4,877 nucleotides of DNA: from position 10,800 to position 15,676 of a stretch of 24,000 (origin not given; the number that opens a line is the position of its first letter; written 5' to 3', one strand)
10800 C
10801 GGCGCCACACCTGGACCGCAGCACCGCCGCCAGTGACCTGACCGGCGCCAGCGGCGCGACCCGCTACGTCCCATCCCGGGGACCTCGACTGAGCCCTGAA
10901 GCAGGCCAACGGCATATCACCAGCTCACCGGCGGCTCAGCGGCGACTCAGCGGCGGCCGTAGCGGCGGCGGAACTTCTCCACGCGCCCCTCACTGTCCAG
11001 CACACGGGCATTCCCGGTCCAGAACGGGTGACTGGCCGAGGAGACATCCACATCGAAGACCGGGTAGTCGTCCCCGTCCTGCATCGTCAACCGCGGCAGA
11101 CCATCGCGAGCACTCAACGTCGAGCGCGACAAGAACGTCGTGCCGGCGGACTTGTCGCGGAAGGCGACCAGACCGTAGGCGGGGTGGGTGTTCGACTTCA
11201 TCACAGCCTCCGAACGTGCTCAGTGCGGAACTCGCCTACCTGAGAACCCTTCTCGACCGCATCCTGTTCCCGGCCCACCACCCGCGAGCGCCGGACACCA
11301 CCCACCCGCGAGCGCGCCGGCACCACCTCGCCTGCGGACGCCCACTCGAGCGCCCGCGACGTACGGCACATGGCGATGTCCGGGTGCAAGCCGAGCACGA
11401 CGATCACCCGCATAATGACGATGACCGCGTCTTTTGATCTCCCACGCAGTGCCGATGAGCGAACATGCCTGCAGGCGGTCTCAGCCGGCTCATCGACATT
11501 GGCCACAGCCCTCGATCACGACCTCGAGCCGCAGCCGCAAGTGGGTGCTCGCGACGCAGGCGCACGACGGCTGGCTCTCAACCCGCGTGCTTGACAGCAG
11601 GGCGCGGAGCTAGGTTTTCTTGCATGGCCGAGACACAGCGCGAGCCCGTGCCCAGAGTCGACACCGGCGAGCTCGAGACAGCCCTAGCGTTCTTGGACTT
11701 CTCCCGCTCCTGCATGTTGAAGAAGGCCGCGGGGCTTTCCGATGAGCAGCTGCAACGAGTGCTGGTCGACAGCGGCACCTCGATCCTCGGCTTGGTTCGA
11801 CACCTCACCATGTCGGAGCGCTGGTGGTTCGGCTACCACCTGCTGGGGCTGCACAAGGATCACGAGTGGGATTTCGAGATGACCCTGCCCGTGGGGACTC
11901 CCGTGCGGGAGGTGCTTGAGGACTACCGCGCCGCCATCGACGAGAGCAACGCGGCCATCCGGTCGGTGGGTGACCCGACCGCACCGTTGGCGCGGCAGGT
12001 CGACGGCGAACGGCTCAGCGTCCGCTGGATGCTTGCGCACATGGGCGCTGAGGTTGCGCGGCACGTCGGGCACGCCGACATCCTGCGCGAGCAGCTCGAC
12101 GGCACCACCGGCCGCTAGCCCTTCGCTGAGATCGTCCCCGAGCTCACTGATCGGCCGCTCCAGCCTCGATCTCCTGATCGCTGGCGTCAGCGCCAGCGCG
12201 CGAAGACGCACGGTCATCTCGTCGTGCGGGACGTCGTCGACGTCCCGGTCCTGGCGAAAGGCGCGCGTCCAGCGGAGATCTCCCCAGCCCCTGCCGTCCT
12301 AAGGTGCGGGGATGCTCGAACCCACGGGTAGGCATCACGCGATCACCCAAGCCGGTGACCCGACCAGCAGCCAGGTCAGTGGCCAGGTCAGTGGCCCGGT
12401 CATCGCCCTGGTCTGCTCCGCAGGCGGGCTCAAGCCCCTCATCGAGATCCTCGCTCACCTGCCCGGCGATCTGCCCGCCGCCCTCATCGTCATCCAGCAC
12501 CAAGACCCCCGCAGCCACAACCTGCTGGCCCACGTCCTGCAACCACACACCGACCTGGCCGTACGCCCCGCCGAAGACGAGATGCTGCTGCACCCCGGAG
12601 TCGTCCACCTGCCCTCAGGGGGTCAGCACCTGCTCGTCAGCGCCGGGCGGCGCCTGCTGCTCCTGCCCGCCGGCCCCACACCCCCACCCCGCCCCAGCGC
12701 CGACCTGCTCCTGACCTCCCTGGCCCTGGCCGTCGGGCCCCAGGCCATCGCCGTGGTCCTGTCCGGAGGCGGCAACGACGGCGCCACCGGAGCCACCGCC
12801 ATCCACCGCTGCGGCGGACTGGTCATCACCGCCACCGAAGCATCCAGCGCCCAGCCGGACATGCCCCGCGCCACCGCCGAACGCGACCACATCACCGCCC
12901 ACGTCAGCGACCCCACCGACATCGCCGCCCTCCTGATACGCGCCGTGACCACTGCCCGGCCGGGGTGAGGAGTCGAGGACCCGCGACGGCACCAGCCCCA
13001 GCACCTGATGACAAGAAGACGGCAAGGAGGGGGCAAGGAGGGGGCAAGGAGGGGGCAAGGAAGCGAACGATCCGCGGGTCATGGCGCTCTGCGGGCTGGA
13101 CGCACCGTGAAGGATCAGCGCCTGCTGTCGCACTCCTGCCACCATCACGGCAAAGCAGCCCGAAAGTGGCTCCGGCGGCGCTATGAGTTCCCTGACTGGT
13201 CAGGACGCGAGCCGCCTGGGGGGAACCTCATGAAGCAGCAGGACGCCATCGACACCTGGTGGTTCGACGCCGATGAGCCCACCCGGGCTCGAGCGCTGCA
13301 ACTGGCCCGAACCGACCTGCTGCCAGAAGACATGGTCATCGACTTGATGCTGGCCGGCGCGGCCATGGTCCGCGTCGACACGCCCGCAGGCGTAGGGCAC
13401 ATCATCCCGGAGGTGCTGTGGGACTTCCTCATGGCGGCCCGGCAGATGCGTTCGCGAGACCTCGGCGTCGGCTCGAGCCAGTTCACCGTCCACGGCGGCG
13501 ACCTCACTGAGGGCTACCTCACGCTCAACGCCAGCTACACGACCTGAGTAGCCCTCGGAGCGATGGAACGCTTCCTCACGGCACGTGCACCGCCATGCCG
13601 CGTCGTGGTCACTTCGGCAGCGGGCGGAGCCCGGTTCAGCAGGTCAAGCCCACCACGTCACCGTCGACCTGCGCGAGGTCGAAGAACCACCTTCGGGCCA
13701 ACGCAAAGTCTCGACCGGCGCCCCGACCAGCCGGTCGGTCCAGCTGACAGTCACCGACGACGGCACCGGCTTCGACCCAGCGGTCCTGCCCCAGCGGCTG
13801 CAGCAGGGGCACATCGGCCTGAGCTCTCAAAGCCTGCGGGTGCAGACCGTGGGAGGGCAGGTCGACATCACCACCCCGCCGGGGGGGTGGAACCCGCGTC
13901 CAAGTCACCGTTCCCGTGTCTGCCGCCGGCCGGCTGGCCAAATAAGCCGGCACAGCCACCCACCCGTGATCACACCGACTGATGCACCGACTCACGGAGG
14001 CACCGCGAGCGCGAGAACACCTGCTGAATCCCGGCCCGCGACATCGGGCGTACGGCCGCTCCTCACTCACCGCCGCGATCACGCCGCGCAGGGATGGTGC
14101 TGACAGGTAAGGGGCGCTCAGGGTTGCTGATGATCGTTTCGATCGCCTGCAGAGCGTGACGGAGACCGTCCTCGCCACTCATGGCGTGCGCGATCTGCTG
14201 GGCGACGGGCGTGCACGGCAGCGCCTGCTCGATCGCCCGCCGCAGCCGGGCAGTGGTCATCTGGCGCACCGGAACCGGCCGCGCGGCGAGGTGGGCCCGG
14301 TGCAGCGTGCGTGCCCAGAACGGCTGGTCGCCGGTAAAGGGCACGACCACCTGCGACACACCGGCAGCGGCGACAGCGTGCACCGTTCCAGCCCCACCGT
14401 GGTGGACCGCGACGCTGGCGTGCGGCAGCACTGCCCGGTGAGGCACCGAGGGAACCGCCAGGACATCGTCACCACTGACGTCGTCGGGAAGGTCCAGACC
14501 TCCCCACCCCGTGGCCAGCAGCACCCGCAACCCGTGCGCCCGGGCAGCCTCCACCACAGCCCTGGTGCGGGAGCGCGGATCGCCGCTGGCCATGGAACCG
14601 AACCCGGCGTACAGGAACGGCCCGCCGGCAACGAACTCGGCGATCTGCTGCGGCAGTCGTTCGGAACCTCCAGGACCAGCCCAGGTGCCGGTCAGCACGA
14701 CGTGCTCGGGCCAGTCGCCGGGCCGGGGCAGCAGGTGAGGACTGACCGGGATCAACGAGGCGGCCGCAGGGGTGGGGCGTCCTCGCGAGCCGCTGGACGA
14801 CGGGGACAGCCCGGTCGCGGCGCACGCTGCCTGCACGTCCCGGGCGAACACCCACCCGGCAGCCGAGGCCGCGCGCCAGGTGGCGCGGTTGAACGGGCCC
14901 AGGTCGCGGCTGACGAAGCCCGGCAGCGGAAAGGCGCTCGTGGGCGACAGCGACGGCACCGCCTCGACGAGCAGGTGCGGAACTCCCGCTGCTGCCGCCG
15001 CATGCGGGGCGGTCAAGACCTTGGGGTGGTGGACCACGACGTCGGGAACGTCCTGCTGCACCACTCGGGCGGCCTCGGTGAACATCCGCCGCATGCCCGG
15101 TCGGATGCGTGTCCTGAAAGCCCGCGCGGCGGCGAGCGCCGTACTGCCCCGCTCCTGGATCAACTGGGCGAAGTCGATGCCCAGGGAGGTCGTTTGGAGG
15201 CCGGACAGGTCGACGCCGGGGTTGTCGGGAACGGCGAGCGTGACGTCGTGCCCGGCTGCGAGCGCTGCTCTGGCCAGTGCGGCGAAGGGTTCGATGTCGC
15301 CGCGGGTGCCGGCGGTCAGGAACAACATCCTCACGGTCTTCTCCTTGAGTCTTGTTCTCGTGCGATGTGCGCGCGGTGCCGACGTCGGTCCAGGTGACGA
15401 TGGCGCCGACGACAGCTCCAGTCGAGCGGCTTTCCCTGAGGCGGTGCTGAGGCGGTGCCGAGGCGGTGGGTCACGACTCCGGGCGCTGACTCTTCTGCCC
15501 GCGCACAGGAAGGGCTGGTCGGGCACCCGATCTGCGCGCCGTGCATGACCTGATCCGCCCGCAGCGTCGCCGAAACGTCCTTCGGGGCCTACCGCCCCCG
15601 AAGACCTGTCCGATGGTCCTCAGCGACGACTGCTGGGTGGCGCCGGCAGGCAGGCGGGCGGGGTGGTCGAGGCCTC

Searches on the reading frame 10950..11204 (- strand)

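Call 80: search_protein_families(library=pfam, proteins=[window:10950-11204:-], max_evalue=0.001)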
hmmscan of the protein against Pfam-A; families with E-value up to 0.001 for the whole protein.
window:10950-11204:- (85 aa): 1 family
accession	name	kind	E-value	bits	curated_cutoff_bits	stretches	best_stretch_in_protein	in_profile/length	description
PF01197.23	Ribosomal_L31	-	3.7e-24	85.1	27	1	2-83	1-65/65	Ribosomal protein L31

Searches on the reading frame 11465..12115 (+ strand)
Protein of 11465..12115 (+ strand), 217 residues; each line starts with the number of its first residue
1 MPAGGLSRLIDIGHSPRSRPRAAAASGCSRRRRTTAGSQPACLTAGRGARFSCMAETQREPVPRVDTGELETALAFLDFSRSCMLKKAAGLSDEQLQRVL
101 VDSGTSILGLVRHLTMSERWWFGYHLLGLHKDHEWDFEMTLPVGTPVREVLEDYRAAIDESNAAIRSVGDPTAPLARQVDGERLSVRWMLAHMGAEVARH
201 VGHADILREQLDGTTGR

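Call 80: search_protein_families(library=pfam, proteins=[window:11465-12115:+], max_evalue=0.001)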
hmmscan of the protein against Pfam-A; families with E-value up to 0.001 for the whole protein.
window:11465-12115:+ (217 aa): 2 families
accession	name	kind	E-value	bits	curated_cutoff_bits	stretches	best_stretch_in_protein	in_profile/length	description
PF04978.18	MST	-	8.5e-35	120.8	27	1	74-213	3-149/149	Mycothiol-S-transferase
PF12867.12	DinB_2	-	1.3e-11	45.5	24.8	1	78-203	3-127/128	DinB superfamily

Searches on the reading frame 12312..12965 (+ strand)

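Call 80: search_protein_families(library=pfam, proteins=[window:12312-12965:+], max_evalue=0.001)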
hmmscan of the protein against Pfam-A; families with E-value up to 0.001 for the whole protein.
window:12312-12965:+ (218 aa): 1 family
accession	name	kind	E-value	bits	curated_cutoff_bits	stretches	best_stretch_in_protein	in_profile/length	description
PF01339.22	CheB_methylest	-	4.8e-43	147.3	24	1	31-207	1-173/174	CheB methylesterase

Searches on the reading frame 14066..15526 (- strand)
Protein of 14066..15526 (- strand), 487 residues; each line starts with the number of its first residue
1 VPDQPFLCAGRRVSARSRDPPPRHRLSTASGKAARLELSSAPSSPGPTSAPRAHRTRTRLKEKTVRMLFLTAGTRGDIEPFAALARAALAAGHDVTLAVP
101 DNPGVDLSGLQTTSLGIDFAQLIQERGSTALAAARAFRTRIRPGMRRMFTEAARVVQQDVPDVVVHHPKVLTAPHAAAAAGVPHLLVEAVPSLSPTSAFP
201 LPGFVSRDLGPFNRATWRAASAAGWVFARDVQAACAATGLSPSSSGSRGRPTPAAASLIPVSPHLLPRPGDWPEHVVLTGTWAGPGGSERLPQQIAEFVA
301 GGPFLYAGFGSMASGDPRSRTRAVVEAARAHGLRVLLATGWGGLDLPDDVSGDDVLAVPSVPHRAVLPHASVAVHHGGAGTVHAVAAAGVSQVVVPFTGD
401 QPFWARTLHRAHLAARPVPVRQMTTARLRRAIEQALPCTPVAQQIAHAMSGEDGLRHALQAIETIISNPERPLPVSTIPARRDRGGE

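Call 80: search_protein_families(library=pfam, proteins=[window:14066-15526:-], max_evalue=0.001)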
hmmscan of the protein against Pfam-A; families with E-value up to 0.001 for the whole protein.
window:14066-15526:- (487 aa): 5 families
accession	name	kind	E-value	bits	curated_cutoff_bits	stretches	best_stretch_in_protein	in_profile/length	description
PF06722.18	EryCIII-like_C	-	1.6e-09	38.4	31.7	1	353-437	31-114/145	Erythromycin biosynthesis protein CIII-like, C-terminal domain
PF00201.24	UDPGT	-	9.1e-08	31.8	19.5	1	289-435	259-405/499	UDP-glucoronosyl and UDP-glucosyl transferase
PF03033.26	Glyco_transf_28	-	5.5e-06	26.9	26.2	1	68-168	2-96/139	Glycosyltransferase family 28 N-terminal domain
PF04101.22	Glyco_tran_28_C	-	0.00025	21.5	22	1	365-437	67-142/166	Glycosyltransferase family 28 C-terminal domain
PF13439.12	Glyco_transf_4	-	0.00066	20.2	28.5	1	83-186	10-101/170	Glycosyltransferase Family 4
